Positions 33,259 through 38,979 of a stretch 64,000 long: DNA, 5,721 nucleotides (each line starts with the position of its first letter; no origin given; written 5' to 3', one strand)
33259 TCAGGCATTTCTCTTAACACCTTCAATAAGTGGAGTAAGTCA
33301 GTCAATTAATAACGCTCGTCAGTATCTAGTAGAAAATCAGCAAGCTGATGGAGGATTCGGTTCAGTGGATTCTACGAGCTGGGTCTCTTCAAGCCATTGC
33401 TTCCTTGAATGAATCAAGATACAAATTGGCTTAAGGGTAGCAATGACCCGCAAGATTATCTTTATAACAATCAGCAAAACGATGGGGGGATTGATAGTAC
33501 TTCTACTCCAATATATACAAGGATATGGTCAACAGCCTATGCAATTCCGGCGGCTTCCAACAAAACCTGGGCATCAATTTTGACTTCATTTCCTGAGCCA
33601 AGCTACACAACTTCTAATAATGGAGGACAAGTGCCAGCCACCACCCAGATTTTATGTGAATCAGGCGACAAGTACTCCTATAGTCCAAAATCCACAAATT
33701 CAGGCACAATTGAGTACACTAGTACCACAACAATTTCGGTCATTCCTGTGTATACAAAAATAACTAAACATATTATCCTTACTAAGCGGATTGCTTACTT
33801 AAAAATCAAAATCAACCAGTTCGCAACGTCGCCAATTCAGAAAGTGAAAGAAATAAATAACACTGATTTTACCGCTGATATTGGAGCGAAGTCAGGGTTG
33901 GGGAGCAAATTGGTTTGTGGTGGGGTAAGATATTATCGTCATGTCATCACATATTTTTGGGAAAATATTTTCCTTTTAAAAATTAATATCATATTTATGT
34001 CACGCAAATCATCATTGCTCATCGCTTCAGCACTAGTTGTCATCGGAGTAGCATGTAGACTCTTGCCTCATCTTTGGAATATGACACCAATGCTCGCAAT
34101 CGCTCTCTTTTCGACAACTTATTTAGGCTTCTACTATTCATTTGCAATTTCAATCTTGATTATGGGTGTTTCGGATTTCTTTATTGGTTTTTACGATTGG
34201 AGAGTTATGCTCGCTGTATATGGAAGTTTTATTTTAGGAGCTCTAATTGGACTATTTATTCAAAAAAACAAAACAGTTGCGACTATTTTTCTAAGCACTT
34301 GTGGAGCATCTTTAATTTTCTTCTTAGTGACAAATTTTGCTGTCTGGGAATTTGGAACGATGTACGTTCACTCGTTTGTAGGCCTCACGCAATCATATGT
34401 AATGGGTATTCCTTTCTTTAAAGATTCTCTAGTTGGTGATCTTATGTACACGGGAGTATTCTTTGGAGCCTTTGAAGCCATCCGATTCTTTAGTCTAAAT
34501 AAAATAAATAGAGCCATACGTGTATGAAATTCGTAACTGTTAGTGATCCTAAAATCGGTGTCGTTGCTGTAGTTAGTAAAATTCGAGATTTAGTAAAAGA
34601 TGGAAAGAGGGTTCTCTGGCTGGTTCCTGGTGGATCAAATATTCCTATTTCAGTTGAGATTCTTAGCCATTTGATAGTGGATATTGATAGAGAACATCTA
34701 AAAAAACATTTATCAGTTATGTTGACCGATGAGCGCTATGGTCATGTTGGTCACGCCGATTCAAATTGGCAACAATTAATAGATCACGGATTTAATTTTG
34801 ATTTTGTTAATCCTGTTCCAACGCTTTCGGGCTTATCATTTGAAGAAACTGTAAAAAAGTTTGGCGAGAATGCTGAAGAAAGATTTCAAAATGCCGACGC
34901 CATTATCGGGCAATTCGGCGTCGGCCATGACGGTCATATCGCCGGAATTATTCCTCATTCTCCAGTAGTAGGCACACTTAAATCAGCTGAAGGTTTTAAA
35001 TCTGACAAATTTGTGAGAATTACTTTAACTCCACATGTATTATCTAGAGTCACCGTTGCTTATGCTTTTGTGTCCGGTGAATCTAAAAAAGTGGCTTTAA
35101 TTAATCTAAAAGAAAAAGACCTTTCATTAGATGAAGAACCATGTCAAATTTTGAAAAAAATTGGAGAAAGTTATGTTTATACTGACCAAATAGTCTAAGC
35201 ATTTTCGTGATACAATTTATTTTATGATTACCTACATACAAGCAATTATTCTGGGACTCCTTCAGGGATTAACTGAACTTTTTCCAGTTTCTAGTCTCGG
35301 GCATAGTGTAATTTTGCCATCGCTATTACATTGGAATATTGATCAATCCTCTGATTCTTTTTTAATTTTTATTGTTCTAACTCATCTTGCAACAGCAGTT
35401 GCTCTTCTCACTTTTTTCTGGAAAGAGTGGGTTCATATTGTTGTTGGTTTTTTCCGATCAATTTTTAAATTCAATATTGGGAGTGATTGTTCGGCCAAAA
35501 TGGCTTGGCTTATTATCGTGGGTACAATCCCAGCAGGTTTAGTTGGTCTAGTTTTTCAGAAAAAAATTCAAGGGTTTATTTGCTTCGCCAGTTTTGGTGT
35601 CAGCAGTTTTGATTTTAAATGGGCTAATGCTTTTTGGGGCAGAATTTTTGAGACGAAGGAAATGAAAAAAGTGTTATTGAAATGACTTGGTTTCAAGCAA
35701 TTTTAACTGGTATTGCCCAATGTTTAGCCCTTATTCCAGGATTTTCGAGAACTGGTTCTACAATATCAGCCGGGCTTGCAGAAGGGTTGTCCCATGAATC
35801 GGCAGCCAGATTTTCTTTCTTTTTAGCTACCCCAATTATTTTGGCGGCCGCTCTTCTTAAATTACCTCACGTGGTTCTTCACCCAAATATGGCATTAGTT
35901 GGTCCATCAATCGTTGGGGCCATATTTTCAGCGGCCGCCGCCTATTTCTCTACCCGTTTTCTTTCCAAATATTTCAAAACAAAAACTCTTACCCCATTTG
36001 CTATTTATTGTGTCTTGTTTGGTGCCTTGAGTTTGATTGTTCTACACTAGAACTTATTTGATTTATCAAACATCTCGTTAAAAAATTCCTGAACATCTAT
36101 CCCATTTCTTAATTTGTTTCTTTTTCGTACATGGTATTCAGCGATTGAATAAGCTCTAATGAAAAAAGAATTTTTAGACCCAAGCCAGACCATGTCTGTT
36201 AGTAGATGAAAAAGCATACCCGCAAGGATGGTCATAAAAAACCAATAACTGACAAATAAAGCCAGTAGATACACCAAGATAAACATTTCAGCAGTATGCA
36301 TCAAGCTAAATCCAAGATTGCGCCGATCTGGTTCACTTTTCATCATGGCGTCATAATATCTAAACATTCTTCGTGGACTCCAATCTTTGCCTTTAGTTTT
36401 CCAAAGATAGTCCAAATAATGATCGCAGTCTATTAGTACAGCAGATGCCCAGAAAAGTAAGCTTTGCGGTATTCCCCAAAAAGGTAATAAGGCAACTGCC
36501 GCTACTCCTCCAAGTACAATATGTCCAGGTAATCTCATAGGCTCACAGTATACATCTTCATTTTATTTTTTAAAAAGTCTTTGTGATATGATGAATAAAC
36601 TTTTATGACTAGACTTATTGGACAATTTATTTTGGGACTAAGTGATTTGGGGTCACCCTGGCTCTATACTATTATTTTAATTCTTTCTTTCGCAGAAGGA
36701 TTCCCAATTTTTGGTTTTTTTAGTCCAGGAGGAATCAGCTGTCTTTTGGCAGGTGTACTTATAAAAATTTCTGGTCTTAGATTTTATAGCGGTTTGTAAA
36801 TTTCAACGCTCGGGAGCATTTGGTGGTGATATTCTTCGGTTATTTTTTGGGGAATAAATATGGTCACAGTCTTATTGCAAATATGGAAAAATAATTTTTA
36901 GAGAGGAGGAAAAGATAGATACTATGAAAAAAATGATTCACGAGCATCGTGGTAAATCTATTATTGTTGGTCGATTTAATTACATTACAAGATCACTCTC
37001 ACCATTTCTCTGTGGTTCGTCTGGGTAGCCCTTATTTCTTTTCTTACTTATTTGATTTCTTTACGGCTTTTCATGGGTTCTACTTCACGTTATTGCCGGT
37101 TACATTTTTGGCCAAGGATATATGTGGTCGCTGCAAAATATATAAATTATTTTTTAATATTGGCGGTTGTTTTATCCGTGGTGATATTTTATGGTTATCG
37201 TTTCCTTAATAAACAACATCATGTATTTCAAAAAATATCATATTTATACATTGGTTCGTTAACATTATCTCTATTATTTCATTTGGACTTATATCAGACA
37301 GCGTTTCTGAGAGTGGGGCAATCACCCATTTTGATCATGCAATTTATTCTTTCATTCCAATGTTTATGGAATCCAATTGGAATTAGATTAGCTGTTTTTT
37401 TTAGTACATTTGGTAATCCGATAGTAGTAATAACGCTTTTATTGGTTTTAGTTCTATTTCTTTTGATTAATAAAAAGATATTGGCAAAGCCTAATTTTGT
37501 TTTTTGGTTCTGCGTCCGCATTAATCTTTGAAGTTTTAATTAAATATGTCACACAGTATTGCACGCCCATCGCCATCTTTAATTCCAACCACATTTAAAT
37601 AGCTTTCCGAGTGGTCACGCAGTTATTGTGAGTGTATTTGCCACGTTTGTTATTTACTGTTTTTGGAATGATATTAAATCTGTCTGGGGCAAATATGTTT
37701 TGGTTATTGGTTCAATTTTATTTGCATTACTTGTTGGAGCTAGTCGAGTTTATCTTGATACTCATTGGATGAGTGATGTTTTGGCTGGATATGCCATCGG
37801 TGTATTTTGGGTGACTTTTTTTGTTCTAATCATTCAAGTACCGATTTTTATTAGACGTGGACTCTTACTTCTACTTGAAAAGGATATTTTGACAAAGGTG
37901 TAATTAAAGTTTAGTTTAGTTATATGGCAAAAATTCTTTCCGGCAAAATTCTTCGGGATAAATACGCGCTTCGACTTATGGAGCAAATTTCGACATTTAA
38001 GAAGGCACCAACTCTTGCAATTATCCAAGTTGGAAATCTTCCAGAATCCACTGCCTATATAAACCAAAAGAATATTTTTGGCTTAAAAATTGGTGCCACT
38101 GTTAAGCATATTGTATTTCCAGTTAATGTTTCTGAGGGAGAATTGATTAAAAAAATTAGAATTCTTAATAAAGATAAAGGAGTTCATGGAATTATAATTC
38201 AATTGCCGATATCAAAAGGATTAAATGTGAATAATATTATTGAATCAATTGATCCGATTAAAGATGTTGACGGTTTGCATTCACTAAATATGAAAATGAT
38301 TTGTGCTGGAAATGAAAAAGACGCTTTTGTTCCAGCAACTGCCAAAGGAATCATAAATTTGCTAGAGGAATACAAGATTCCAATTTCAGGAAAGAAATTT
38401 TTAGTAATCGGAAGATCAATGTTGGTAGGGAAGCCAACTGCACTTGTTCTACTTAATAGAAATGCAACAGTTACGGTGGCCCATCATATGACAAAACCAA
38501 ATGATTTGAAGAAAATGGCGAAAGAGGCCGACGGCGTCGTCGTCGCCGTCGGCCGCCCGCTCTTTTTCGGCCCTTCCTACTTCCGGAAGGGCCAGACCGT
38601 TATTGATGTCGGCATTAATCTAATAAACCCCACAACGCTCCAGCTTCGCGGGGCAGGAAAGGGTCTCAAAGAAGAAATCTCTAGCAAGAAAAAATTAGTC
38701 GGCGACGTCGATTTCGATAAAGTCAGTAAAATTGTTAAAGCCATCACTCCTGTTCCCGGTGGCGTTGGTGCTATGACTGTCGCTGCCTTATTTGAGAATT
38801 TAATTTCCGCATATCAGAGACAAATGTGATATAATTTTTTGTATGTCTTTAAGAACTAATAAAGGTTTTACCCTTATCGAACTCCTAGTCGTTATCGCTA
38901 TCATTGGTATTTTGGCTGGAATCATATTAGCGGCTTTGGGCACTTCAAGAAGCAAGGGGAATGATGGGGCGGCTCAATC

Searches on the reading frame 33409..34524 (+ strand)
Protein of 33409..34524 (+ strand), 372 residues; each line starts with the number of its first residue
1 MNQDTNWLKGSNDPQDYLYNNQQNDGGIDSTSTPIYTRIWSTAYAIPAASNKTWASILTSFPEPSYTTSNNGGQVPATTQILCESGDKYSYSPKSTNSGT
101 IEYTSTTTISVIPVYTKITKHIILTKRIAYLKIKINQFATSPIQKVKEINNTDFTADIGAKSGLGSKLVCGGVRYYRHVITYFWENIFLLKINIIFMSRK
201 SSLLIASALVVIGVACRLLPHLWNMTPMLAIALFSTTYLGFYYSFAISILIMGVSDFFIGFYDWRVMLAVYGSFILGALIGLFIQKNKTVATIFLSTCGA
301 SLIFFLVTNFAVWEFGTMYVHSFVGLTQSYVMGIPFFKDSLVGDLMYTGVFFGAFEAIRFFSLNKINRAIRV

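Call 28: search_protein_families(library=pfam, max_evalue=0.01, proteins=[window:33409-34524:+])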
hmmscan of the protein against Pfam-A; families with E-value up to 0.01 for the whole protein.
window:33409-34524:+ (372 aa): 1 family
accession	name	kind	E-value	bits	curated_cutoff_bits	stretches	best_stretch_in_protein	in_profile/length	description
PF20221.3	DUF6580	-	1e-40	140.1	27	1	200-359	4-156/162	Family of unknown function (DUF6580)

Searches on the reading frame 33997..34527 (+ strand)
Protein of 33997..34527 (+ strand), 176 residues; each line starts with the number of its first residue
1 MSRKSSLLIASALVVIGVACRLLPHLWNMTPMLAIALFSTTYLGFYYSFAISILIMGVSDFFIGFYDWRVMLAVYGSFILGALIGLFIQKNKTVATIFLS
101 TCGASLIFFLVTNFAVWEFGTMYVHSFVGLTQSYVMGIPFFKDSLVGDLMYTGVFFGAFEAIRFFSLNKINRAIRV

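Call 47: search_protein_families(library=pfam, max_evalue=0.01, proteins=[window:33997-34527:+])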
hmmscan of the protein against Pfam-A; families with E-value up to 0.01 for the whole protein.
window:33997-34527:+ (176 aa): 1 family
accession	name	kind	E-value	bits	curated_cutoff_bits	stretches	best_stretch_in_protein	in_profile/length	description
PF20221.3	DUF6580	-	1.4e-41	142.9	27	1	4-163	4-156/162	Family of unknown function (DUF6580)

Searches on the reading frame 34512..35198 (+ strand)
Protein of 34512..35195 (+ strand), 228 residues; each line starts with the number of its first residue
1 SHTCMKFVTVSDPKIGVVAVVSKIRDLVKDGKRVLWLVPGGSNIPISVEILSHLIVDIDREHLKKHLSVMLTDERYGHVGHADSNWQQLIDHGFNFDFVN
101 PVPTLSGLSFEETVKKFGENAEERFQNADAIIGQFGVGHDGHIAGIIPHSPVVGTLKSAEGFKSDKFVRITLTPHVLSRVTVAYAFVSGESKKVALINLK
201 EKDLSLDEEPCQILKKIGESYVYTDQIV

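Call 28: search_protein_families(library=pfam, max_evalue=0.01, proteins=[window:34512-35195:+])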
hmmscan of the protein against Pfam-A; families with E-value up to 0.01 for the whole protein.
window:34512-35195:+ (228 aa): 1 family
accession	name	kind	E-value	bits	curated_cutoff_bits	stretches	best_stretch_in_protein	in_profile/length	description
PF01182.26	Glucosamine_iso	-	5.2e-15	56.4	27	1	20-215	14-217/225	Glucosamine-6-phosphate isomerases/6-phosphogluconolactonase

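Call 47: search_protein_families(library=pfam, max_evalue=0.01, proteins=[window:34524-35198:+])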
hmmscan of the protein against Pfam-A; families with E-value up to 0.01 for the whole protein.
window:34524-35198:+ (224 aa): 1 family
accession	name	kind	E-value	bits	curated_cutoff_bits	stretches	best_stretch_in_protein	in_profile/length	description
PF01182.26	Glucosamine_iso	-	4.9e-15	56.4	27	1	16-211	14-217/225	Glucosamine-6-phosphate isomerases/6-phosphogluconolactonase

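Call 59: find_encoding_contigs(protein=window:34524-35198:+, flank=10000, max_places=6)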
Protein window:34524-35198:+ (224 aa): no gene with exactly this product is on record in the collection.

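Call 61: find_homologous_proteins(query=window:34524-35198:+, max_evalue=1e-40)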
Query window:34524-35198:+ (224 aa): 484 proteins with E <= 1e-40 among 916 candidates; the best 120 are listed.
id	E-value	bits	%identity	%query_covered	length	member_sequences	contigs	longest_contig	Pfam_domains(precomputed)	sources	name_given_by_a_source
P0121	6.0e-144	495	100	100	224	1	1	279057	PF01182.27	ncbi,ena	-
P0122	2.3e-65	238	50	100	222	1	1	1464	PF01182.27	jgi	jgi:6-phosphogluconolactonase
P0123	7.2e-63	230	50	99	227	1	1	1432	PF01182.27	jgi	jgi:6-phosphogluconolactonase/glucosamine-6-phosphate isomerase/deaminase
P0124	6.1e-62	227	50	100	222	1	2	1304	PF01182.27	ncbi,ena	-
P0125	2.0e-61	225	49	99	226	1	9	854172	PF01182.27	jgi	jgi:6-phosphogluconolactonase/glucosamine-6-phosphate isomerase/deaminase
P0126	2.6e-61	225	50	99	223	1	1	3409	PF01182.27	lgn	-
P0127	6.5e-61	224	48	99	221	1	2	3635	PF01182.27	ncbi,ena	-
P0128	2.0e-60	222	48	100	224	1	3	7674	PF01182.27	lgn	-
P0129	3.9e-60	221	47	99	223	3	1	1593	PF01182.27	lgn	-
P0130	1.6e-59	219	50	95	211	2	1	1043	PF01182.27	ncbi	-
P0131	2.6e-59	219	50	99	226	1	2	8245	PF01182.27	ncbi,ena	-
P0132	2.9e-59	218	44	98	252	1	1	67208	PF01182.27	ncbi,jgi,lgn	ncbi:MAG: 6-phosphogluconolactonase [Candidatus Paceibacterota bacterium]|jgi:6-phosphogluconolacton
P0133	3.1e-59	218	48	100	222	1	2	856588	PF01182.27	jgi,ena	-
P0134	4.9e-59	218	49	100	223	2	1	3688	PF01182.27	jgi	jgi:6-phosphogluconolactonase/glucosamine-6-phosphate isomerase/deaminase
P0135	6.0e-59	217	48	100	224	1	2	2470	PF01182.27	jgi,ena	jgi:6-phosphogluconolactonase/glucosamine-6-phosphate isomerase/deaminase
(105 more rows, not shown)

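Call 62: find_encoding_contigs(protein=P0121, flank=10000, max_places=6)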
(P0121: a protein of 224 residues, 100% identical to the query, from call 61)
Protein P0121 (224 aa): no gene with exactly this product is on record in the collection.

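Call 63: list_cluster_members(proteins=[P0121, P0001, P0002])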
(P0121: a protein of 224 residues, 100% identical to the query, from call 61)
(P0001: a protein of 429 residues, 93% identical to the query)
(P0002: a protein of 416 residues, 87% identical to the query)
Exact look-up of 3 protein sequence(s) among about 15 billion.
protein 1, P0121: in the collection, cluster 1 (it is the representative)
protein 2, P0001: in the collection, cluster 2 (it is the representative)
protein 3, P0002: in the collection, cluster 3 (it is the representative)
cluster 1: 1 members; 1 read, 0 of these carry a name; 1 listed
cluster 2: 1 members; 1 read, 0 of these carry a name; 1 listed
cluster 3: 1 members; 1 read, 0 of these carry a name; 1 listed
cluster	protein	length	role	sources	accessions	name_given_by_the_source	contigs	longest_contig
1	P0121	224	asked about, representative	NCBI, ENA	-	-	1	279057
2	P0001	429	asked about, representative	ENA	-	-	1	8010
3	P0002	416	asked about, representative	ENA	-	-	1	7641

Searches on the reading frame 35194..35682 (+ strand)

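Call 28: search_protein_families(library=pfam, max_evalue=0.01, proteins=[window:35194-35682:+])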
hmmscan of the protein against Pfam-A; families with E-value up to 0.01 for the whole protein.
window:35194-35682:+ (163 aa): 2 families
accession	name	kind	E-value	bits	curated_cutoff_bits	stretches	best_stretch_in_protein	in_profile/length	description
PF02673.24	BacA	-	1.6e-28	100.6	33.4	1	17-129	1-110/257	Bacitracin resistance protein BacA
PF10766.14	AcrZ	-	0.0065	16.5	26.2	0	11-37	14-41/48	Multidrug efflux pump-associated protein AcrZ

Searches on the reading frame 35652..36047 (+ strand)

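Call 28: search_protein_families(library=pfam, max_evalue=0.01, proteins=[window:35652-36047:+])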
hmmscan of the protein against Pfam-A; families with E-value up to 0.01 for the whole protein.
window:35652-36047:+ (132 aa): 1 family
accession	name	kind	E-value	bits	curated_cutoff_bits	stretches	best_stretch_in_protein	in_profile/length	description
PF02673.24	BacA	-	2.6e-37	129.4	33.4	1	6-126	139-257/257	Bacitracin resistance protein BacA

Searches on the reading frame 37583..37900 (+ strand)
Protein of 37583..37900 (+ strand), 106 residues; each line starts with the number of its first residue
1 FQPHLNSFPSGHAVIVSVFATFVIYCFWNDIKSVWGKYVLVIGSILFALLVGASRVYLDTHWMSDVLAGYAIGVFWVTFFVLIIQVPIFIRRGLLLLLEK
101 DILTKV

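Call 28: search_protein_families(library=pfam, max_evalue=0.01, proteins=[window:37583-37900:+])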
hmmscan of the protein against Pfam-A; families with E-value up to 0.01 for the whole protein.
window:37583-37900:+ (106 aa): 3 families
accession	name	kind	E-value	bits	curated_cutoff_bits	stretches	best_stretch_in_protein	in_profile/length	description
PF01569.27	PAP2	-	4.7e-17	62.4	27.2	1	6-85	49-126/130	PAP2 superfamily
PF14360.12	PAP2_C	-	0.001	20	27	1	10-77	8-69/74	PAP2 superfamily C-terminal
PF14378.12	PAP2_3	-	0.0011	19.2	27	1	4-74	123-185/190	PAP2 superfamily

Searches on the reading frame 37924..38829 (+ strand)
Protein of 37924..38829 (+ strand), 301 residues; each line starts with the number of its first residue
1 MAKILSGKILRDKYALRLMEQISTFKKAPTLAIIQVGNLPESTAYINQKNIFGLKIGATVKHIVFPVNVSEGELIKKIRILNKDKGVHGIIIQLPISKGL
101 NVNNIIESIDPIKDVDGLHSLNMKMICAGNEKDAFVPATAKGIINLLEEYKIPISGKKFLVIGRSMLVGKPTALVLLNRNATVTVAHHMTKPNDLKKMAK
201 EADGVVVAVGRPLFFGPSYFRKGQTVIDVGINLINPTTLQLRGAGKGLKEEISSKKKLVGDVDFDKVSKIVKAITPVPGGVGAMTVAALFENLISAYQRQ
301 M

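Call 35: search_protein_families(library=pfam, max_evalue=0.001, proteins=[window:37924-38829:+])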
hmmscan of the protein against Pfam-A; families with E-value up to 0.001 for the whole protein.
window:37924-38829:+ (301 aa): 2 families
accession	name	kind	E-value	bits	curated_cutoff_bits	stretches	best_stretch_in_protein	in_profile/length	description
PF02882.25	THF_DHG_CYH_C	-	6.2e-54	182.1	27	1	119-300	1-159/160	Tetrahydrofolate dehydrogenase/cyclohydrolase, NAD(P)-binding domain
PF00763.28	THF_DHG_CYH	-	8.6e-27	94.1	32.8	1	5-116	1-115/115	Tetrahydrofolate dehydrogenase/cyclohydrolase, catalytic domain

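Call 60: find_encoding_contigs(protein=window:37924-38829:+, flank=10000, max_places=6)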
Protein window:37924-38829:+ (301 aa): no gene with exactly this product is on record in the collection.
